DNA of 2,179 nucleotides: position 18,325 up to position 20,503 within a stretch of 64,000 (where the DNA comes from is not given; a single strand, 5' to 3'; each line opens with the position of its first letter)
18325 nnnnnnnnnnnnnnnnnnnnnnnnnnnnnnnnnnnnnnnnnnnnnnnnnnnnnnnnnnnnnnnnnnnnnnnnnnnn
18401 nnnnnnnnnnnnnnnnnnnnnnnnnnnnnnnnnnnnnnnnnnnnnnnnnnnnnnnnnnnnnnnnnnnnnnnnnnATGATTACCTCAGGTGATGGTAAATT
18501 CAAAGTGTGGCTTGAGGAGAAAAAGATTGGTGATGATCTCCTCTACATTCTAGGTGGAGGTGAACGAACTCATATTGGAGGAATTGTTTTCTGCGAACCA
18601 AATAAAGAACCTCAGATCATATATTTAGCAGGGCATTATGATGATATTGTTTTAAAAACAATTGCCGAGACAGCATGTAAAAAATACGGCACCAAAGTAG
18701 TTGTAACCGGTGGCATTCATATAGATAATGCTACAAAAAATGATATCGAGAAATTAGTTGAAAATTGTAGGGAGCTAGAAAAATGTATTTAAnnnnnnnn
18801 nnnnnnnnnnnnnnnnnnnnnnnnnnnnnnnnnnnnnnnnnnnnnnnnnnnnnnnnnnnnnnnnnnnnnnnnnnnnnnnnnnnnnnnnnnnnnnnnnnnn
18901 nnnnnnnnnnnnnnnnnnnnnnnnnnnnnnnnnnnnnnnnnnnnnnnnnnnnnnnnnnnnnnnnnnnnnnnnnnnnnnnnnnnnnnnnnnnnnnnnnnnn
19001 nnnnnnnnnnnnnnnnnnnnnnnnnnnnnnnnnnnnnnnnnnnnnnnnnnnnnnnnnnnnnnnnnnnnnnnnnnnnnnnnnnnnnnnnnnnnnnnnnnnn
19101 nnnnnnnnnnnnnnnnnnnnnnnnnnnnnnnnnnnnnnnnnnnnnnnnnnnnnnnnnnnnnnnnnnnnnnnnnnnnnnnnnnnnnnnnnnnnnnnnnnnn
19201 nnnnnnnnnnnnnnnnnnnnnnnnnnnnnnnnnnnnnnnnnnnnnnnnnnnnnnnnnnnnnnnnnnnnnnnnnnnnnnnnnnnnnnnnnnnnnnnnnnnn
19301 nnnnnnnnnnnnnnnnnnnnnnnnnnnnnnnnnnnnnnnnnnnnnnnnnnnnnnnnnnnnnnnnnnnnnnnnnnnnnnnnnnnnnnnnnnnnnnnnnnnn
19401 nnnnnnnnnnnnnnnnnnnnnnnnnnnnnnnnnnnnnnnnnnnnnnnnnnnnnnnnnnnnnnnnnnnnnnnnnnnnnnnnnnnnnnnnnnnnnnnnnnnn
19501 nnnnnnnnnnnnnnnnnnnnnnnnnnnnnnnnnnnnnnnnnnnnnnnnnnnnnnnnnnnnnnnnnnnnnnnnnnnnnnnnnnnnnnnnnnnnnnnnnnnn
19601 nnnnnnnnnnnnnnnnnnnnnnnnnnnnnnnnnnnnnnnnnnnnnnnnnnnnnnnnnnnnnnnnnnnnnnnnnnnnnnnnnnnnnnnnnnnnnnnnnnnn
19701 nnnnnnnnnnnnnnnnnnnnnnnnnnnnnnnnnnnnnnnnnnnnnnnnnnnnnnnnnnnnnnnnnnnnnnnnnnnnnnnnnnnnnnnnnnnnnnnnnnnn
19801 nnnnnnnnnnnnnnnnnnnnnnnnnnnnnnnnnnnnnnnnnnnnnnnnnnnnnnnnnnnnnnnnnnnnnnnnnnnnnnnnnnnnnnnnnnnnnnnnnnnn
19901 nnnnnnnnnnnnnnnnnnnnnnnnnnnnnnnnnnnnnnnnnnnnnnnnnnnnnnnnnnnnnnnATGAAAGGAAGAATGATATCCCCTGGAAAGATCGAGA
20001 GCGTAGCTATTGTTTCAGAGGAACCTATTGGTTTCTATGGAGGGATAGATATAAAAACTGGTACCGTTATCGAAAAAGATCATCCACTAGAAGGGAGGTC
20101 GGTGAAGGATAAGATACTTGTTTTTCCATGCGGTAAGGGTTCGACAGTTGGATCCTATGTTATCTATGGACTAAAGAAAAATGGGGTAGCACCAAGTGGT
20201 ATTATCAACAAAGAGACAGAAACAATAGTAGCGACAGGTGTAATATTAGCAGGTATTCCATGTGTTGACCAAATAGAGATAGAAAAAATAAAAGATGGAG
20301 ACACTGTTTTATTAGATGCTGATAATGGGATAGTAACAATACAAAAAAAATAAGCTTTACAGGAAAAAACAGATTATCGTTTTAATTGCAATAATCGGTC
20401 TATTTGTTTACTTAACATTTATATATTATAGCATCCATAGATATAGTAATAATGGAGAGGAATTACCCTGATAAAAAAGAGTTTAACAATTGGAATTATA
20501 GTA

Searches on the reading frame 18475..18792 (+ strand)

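Call 4: search_protein_families(library=pfam, proteins=[window:18475-18792:+], max_evalue=0.01)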
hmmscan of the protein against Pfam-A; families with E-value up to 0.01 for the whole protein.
window:18475-18792:+ (105 aa): 1 family
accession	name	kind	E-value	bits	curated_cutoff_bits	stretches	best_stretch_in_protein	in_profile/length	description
PF21758.2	PAC_bac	-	5.7e-25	87.7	27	1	6-101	2-106/115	Bacterial proteasome assembling chaperone-like protein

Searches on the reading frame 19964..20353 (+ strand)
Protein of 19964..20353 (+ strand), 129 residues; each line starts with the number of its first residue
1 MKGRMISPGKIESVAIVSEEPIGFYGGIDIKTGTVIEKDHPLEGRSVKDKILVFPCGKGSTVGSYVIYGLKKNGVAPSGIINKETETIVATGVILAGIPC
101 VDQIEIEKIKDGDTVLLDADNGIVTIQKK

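Call 4: search_protein_families(library=pfam, proteins=[window:19964-20353:+], max_evalue=0.01)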
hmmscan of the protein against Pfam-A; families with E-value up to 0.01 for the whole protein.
window:19964-20353:+ (129 aa): 1 family
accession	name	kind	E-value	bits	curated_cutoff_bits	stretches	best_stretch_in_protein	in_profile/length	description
PF01989.23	AcnX_swivel_put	-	1.3e-33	115.1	27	1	22-101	1-80/80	Aconitase X swivel domain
